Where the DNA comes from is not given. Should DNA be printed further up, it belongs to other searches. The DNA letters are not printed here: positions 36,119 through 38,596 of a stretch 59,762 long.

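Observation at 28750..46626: Seven-gene operon of three FAS1 lipoproteins and two SusC/SusD pairs, with no enzyme and no sensor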

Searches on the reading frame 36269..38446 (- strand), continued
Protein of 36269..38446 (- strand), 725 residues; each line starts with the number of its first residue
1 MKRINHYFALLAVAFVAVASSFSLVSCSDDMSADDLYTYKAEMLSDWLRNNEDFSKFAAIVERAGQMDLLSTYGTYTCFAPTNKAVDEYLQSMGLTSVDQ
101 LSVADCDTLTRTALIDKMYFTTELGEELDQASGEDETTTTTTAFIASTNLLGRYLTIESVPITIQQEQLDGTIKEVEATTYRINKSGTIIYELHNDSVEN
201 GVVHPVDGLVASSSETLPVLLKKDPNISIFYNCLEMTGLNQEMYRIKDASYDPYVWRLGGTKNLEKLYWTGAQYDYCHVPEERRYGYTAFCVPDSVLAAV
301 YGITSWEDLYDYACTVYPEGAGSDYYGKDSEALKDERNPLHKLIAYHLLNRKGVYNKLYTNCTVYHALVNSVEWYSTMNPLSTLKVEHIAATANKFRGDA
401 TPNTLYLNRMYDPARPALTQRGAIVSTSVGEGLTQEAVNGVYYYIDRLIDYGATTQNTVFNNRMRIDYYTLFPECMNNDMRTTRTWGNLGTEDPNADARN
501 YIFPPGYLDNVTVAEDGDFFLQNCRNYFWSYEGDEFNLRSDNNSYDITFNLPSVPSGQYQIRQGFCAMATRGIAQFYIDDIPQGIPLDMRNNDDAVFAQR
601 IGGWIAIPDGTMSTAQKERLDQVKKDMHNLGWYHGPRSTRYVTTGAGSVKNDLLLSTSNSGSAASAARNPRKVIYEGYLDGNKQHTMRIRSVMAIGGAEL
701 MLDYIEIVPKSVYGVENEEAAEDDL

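Call 53: fold_search(model_id=the predicted structure, library=pdb)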
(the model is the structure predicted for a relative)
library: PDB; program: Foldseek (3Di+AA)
matches with E <= 10: 798; with E <= 0.001: 34
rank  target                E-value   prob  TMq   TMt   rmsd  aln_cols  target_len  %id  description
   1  7asg                  7.3e-12  1.00  0.21  0.24  11.7       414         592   14  TGFBIp mutant R555W (released 2020-12-23)
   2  5yjg                  9.2e-12  1.00  0.22  0.26  11.2       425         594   12  Structural insights into periostin functions (released 2018-05-23)
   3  5yjh                  1.2e-11  1.00  0.22  0.25  11.1       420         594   12  Structural insights into periostin functions (released 2018-05-23)
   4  7as7                  1.3e-11  1.00  0.16  0.19  19.4       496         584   14  Crystal structure of the GCD-associated TGFBIp mutant R124H (released 2020-12-23)
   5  7asc_A                2.4e-11  1.00  0.21  0.25  11.2       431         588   13  TGFBIp mutant A546T (released 2020-12-23)
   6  1o70_A                7.6e-11  1.00  0.20  0.40  11.9       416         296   12  Novel Fold Revealed by the Structure of a FAS1 Domain Pair from the Insect Cell Adhesion Molecule Fasciclin I (released 2003-02-13)
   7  5nv6_A                1.4e-10  1.00  0.20  0.24  11.2       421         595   13  Structure of human transforming growth factor beta-induced protein (TGFBIp). (released 2017-08-09)
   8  5nv6_B                3.3e-10  1.00  0.21  0.24  11.2       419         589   14  Structure of human transforming growth factor beta-induced protein (TGFBIp). (released 2017-08-09)
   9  1x3b_MODEL_1_A        2.9e-07  1.00  0.16  0.73   5.7       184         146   18  Solution structure of the FAS1 domain of human transforming growth factor-beta induced protein IG-H3 (released 2005-11-02)
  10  2ltb_MODEL_1_A        1.3e-06  1.00  0.16  0.77   4.9       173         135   18  Wild-type FAS1-4 (released 2013-08-21)
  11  5y6p_A1               1.9e-06  1.00  0.17  0.52  15.9       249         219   13  Structure of the phycobilisome from the red alga Griffithsia pacifica (released 2017-11-15)
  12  2ltc_MODEL_1_A        4.3e-06  1.00  0.15  0.72   5.8       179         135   18  Fas1-4, R555W (released 2013-08-21)
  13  5y6p_B1               5.1e-06  1.00  0.17  0.51  16.0       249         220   13  Structure of the phycobilisome from the red alga Griffithsia pacifica (released 2017-11-15)
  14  2vxp_A                5.4e-06  1.00  0.15  0.76   5.3       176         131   19  The fourth FAS1 domain structure of human Bigh3 (released 2009-07-21)
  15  7ezx_4P               1.9e-05  1.00  0.16  0.50   7.4       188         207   14  Structure of the phycobilisome from the red alga Porphyridium purpureum in Middle Light (released 2022-09-28)
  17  7ehg_C                4.0e-05  1.00  0.15  0.73   4.3       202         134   13  Crystal Structure of MiXBM (released 2022-03-30)
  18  7ehg_E                4.4e-05  1.00  0.15  0.72   4.3       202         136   13  Crystal Structure of MiXBM (released 2022-03-30)
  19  7ehg_F                6.2e-05  1.00  0.15  0.72   4.3       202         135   13  Crystal Structure of MiXBM (released 2022-03-30)
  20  7ehg_B                8.3e-05  1.00  0.14  0.71   4.9       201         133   13  Crystal Structure of MiXBM (released 2022-03-30)
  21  7ehg_A                1.0e-04  1.00  0.14  0.71   6.6       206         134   13  Crystal Structure of MiXBM (released 2022-03-30)
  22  7ehg_G                1.2e-04  1.00  0.13  0.67   4.6       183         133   14  Crystal Structure of MiXBM (released 2022-03-30)
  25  8c18_MODEL_1_A        2.9e-04  1.00  0.17  0.55   5.7       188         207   15  Solution structure of carotenoid-binding protein AstaPo1 in complex with astaxanthin (released 2023-04-05)
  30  2w47_A                7.7e-04  1.00  0.14  0.60   7.5       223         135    8  Clostridium thermocellum CBM35 in complex with delta-4,5- anhydrogalacturonic acid (released 2009-01-27)
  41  4qb2                  2.1e-03  1.00  0.13  0.56   8.2       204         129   10  Structure of CBM35 in complex with glucuronic acid (released 2014-10-08)
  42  2w1w_B                2.5e-03  1.00  0.14  0.58   6.5       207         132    9  Native structure of a family 35 carbohydrate binding module from Clostridium thermocellum (released 2009-01-20)
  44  2w1w_A                2.7e-03  1.00  0.14  0.60   7.3       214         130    8  Native structure of a family 35 carbohydrate binding module from Clostridium thermocellum (released 2009-01-20)
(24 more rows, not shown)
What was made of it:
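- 36269..38446 (-): G4: 725-aa surface lipoprotein (LVSC|SDDM) made of a tandem FAS1 pair plus a C-terminal beta-sandwich. Foldseek (call 53).
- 36302..36979 (-): C-terminal CBM35/CBM6-like beta-sandwich domain of G4 (about residues 490-715), rich in invariant Arg, Asp, Glu, Gln and Tyr. Foldseek: MiXBM xanthan-binding module 7ehg (target TM 0.73, E 4e-5); CBM35 entries 2w47, 4qb2 and 2w1w (target TM 0.56-0.60) (call 53).
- The G4 C-terminal domain resembles CBM35/CBM6 and a xanthan-binding module: call 53. From general knowledge, some FAS1-fold proteins bind small hydrophobic ligands, and Foldseek lists the carotenoid-binding protein AstaPo1 (8c18) among the hits (call 53).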

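Call 68: search_protein_families(library=pfam, proteins=[L066:693-2222:+, L066:19210-21555:-, L004:1-1923:+, L062:13-2322:+, L059:66-2207:+], max_evalue=0.1)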
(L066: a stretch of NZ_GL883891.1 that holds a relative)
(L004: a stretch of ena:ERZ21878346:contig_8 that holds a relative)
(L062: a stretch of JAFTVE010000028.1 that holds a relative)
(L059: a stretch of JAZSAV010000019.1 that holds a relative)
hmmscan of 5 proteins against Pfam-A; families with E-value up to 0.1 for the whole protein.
L066:693-2222:+ (509 aa): 5 families
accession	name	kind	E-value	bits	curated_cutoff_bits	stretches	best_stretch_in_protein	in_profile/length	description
PF04616.20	Glyco_hydro_43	-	3.2e-51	174.8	32.2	1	22-312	2-288/288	Glycosyl hydrolases family 43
PF03422.21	CBM_6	-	3.2e-15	57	28.9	1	336-457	1-123/125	Carbohydrate binding module (family 6)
PF16396.11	DUF5005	-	0.0024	17.1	29.6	1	145-263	255-373/443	Domain of unknown function (DUF5005)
PF18099.7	CBM_35_2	-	0.0081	16.6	23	1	344-423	5-84/112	Carbohydrate binding module (family 35)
PF00251.26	Glyco_hydro_32N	-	0.015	15.3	22.1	1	28-109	6-86/307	Glycosyl hydrolases family 32 N-terminal domain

L066:19210-21555:- (781 aa): 2 families
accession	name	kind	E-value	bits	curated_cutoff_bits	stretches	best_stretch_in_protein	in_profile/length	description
PF06103.16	DUF948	-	0.0038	17.8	37.2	0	39-93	32-86/89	Bacterial protein of unknown function (DUF948)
PF04253.20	TFR_dimer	-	0.091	13.2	27.1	0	451-518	16-83/121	Transferrin receptor-like dimerisation domain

L004:1-1923:+ (640 aa): 1 family
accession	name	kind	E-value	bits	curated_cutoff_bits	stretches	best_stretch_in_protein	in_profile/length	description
PF10046.14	BLOC1_2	-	0.0088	16.8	33.4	1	233-314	2-81/96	Biogenesis of lysosome-related organelles complex-1 subunit 2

L062:13-2322:+ (769 aa): 3 families
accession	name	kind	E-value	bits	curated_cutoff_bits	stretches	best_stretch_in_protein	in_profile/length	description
PF12819.13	Malectin_like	-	0.0031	17.3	24.5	1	686-751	14-83/331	Malectin-like domain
PF18962.6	Por_Secre_tail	-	0.0057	17.3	27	1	703-768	8-75/75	Secretion system C-terminal sorting domain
PF10708.14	DUF2510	-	0.094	12.9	24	1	105-120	12-27/35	Protein of unknown function (DUF2510)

L059:66-2207:+ (713 aa): 4 families
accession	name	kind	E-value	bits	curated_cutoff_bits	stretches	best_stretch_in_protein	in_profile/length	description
PF06439.18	3keto-disac_hyd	-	0.00012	22.6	26.8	1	12-53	117-158/187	3-keto-disaccharide hydrolase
PF06964.18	Alpha-L-AF_C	-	0.0012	19.5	27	1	60-136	101-165/165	Alpha-L-arabinofuranosidase C-terminal domain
PF00054.30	Laminin_G_1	-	0.014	16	24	1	4-61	37-90/131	Laminin G domain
PF21708.4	Glyco_hydro_59_C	-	0.053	14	27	0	7-46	105-144/175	Galactocerebrosidase, C-terminal lectin domain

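Call 97: search_protein_representatives(alignment_id=A2)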
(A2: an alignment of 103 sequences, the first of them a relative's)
Query: 103 sequences, 688 profile positions. Proteins with E-value up to 0.001 (for the whole library): 5426; up to 1e-10: 2158; up to 1e-30: 544. The best 150 are listed.
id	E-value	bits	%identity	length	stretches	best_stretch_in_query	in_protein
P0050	0.0e+00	1047.0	-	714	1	1-688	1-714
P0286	1.3e-298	1008.9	-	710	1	1-688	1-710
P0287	3.2e-282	954.7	-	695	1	1-688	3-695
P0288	1.1e-266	903.4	-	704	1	1-687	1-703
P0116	1.3e-253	860.2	-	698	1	1-688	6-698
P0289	2.5e-238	809.6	-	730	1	1-688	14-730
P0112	1.2e-231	787.5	-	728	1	1-688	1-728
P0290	2.0e-225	767.0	-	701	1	1-688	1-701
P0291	2.2e-219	747.0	-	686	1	14-688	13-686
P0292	4.8e-219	745.9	-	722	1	8-688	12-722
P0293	9.3e-214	728.4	-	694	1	7-684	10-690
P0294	7.2e-213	725.5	-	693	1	14-688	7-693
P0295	3.5e-206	703.4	-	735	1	4-688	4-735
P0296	1.1e-203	695.2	-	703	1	7-688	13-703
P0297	2.2e-190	651.2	-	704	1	1-687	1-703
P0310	5.9e-144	497.7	-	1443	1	204-677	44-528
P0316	1.6e-132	459.9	-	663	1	4-686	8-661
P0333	5.5e-118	411.9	-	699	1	1-676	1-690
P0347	3.2e-110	386.3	-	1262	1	187-688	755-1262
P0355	2.5e-108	380.0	-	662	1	11-680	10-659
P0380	1.3e-101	357.8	-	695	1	9-678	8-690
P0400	5.6e-98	345.8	-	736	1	2-686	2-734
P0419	4.3e-93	329.6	-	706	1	2-677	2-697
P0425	5.8e-92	325.9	-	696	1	11-677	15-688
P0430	4.7e-90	319.6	-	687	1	9-681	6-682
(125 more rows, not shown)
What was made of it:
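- The G4 family has 544 clusters (50% identity level) at E <= 1e-30: call 97.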

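Call 98: list_cluster_members(proteins=[P0310, P0347, P0430, P0425, P0419, P0400, P0380, P0355, P0333, P0316])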
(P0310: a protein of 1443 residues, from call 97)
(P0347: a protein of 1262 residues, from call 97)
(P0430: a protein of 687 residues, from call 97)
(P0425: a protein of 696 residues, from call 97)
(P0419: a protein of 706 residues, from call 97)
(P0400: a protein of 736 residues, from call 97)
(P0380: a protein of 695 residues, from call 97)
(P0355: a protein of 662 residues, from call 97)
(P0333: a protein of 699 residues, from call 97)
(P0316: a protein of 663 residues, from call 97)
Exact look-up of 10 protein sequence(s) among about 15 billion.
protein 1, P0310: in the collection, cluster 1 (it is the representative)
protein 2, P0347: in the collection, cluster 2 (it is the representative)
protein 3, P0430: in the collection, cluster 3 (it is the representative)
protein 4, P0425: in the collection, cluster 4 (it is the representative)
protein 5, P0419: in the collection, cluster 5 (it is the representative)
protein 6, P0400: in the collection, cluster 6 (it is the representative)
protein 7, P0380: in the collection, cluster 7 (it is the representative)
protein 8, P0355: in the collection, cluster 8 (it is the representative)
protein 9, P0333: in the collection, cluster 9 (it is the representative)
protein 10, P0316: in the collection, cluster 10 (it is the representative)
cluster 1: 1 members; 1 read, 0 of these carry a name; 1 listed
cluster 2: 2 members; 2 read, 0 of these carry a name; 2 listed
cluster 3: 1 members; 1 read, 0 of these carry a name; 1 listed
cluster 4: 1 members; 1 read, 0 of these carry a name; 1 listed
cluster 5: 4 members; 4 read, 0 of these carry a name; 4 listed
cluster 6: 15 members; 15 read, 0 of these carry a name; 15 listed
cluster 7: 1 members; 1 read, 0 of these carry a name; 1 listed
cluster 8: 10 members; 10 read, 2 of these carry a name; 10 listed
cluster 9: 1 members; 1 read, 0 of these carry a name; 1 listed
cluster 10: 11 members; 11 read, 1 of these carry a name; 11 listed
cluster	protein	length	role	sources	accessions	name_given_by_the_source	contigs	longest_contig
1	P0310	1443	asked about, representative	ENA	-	-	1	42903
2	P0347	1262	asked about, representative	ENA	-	-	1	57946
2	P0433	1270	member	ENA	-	-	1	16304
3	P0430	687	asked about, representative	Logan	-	-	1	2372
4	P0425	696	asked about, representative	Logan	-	-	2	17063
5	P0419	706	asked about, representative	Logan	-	-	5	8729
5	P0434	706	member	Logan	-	-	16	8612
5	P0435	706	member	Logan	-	-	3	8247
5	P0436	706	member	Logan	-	-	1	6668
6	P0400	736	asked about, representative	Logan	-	-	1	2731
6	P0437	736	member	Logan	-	-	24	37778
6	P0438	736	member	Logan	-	-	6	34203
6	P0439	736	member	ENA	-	-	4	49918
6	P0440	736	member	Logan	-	-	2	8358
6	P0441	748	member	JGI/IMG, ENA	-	-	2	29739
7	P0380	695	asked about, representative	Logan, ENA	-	-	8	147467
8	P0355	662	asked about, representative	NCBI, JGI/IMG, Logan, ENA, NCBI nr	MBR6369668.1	MAG: fasciclin domain-containing protein [Bacteroidaceae bacterium] | fasciclin domain-containing protein [Bacteroidaceae bacterium]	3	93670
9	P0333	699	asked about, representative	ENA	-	-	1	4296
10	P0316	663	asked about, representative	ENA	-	-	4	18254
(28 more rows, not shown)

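Call 99: search_protein_families(library=pfam, proteins=[L028:20-958:+, L028:959-3592:+, L028:6073-7146:-, L028:7052-8167:-, L028:8164-9642:-, L028:10556-12514:-, L029:5172-7268:+, L029:7288-8469:+, L029:8836-9804:-, L029:12122-14467:+], max_evalue=0.001)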
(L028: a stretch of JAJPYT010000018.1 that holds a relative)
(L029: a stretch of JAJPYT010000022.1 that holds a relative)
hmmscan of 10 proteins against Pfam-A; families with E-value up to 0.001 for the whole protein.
L028:20-958:+ (312 aa): 0 families

L028:959-3592:+ (877 aa): 0 families

L028:6073-7146:- (357 aa): 1 family
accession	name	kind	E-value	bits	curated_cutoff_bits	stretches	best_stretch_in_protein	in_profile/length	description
PF04616.20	Glyco_hydro_43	-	2e-19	70.5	32.2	1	111-347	59-286/288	Glycosyl hydrolases family 43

L028:7052-8167:- (371 aa): 1 family
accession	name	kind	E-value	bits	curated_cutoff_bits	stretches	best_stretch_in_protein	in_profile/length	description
PF00331.26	Glyco_hydro_10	-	5e-95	318.7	22.1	1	26-359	1-304/311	Glycosyl hydrolase family 10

L028:8164-9642:- (492 aa): 2 families
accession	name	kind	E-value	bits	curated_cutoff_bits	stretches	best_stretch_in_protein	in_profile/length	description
PF13347.12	MFS_2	-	4.1e-103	345.6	27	1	46-477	1-427/427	MFS/sugar transport protein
PF07690.21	MFS_1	-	8.3e-14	51.7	33.4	2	205-422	149-346/347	Major Facilitator Superfamily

L028:10556-12514:- (652 aa): 10 families
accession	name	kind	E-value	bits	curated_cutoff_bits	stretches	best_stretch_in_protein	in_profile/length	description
PF01434.24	Peptidase_M41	-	1.6e-57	194.9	29.9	1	444-624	2-191/191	Peptidase family M41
PF00004.35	AAA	-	2e-47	161.3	21.2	1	230-362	2-130/131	ATPase family associated with various cellular activities (AAA)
PF17862.7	AAA_lid_3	-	1.2e-15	57.1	27.2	1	386-428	2-44/45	AAA+ lid domain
PF06480.20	FtsH_ext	-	4.8e-08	33.6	25.5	1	15-120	2-97/103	FtsH Extracellular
PF06068.19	TIP49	-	3.9e-06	26.7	23.8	1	185-263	16-89/347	TIP49 P-loop domain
PF07728.20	AAA_5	-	5.7e-05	23.6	22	1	230-298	3-79/139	AAA domain (dynein-related subfamily)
PF13401.12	AAA_22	-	0.00016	22.4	27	0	230-265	9-41/130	AAA domain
PF20720.3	nSTAND3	-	0.00022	21.4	27.2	1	230-377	21-153/155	Novel STAND NTPase 3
PF05496.18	RuvB_N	-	0.00028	21.1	27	0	192-296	6-95/159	Holliday junction DNA helicase RuvB P-loop domain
PF13191.12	AAA_16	-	0.00039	21.4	32.6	0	227-350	25-152/167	AAA ATPase domain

L029:5172-7268:+ (698 aa): 0 families

L029:7288-8469:+ (393 aa): 2 families
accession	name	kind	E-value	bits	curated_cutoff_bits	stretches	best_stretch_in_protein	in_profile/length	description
PF07690.21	MFS_1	-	1.5e-47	162.7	33.4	2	16-268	2-264/347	Major Facilitator Superfamily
PF01306.25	LacY_symp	-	0.0009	18.6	24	1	8-161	5-164/413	LacY proton/sugar symporter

L029:8836-9804:- (322 aa): 3 families
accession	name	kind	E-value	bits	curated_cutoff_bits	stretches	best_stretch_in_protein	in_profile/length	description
PF00924.24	MS_channel_2nd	-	6.3e-16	58.7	20.2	1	167-231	3-67/68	Mechanosensitive ion channel, beta-domain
PF21082.3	MS_channel_3rd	-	4e-05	24.4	21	1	238-321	1-88/88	Mechanosensitive ion channel MscS, C-terminal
PF05552.17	MS_channel_1st_1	-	0.00037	20.7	22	1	83-114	17-48/50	Mechanosensitive ion channel, conserved TM helix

L029:12122-14467:+ (781 aa): 4 families
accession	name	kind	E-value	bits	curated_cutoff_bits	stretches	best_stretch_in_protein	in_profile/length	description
PF01055.32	Glyco_hydro_31_2nd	-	2.2e-97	326.7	23.5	1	228-571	2-327/328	Glycosyl hydrolases family 31 TIM-barrel domain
PF17137.9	DUF5110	-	1.5e-26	92.6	27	1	697-763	2-69/71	Domain of unknown function (DUF5110)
PF21365.3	Glyco_hydro_31_3rd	-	5e-26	91.4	24.4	1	581-680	2-87/87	Glycosyl hydrolase family 31 C-terminal domain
PF13802.12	Gal_mutarotas_2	-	8.7e-13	49.4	27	1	27-186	3-183/184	Glycosyl hydrolase 31 N-terminal galactose mutarotase-like domain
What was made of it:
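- G4 carries a CBM-like module, and its paralogs sit beside GH10, GH43 and GH31 genes (calls 53, 99). The CBM-like domain and the CAZyme-adjacent paralogs point to glycans (calls 53, 99).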

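Call 104: search_protein_families(library=pfam, alignment_id=A6, max_evalue=0.00001)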
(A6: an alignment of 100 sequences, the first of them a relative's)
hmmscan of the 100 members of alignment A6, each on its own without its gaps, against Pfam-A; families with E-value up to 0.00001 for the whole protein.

A. member 1, L001:20095-22005:+ (637 aa): 6 families
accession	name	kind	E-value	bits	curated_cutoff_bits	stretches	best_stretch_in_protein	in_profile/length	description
PF02719.21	Polysacc_synt_2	-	2.6e-113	378.5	20.2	1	299-585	1-291/293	Polysaccharide biosynthesis protein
PF01370.27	Epimerase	-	1.3e-23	84.1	20.9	1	299-517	1-227/240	NAD dependent epimerase/dehydratase family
PF04321.23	RmlD_sub_bind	-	7.1e-14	52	27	1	298-424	2-103/287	RmlD substrate binding domain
PF16363.11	GDP_Man_Dehyd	-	9.8e-14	52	27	1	300-423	1-130/332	GDP-mannose 4,6 dehydratase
PF01073.25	3Beta_HSD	-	1.1e-08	34.9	22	1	300-428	1-122/280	3-beta hydroxysteroid dehydrogenase/isomerase family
PF08659.16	KR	-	7.3e-06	26.5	22.6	0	299-421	3-135/180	KR domain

B. families by the number of members that match (of 100 scanned): 101 families (the first 25 are shown)
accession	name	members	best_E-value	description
PF19527.4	DUF6055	26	9.4e-140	Family of unknown function (DUF6055)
PF00133.28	tRNA-synt_1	6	1.8e-119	tRNA synthetases class I (I, L, M and V)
PF09334.17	tRNA-synt_1g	5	1.3e-16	tRNA synthetases class I (M)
PF02719.21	Polysacc_synt_2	4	2.6e-113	Polysaccharide biosynthesis protein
PF01370.27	Epimerase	4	6.4e-24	NAD dependent epimerase/dehydratase family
PF11790.14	Glyco_hydro_cc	4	1.7e-22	Glycosyl hydrolase catalytic core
PF04321.23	RmlD_sub_bind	4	7.1e-14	RmlD substrate binding domain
PF16363.11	GDP_Man_Dehyd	4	9.8e-14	GDP-mannose 4,6 dehydratase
PF07676.18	PD40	3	3.6e-17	WD40-like Beta Propeller Repeat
PF01073.25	3Beta_HSD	3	2.1e-09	3-beta hydroxysteroid dehydrogenase/isomerase family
PF02901.20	PFL-like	2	8e-210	Pyruvate formate lyase-like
PF00448.28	SRP54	2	2e-77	SRP54-type protein, GTPase domain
PF03382.20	DUF285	2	1.3e-56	Mycoplasma protein of unknown function, DUF285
PF02492.25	cobW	2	5.7e-48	CobW/HypB/UreG, nucleotide-binding domain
PF07494.17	Reg_prop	2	4.1e-37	Two component regulator propeller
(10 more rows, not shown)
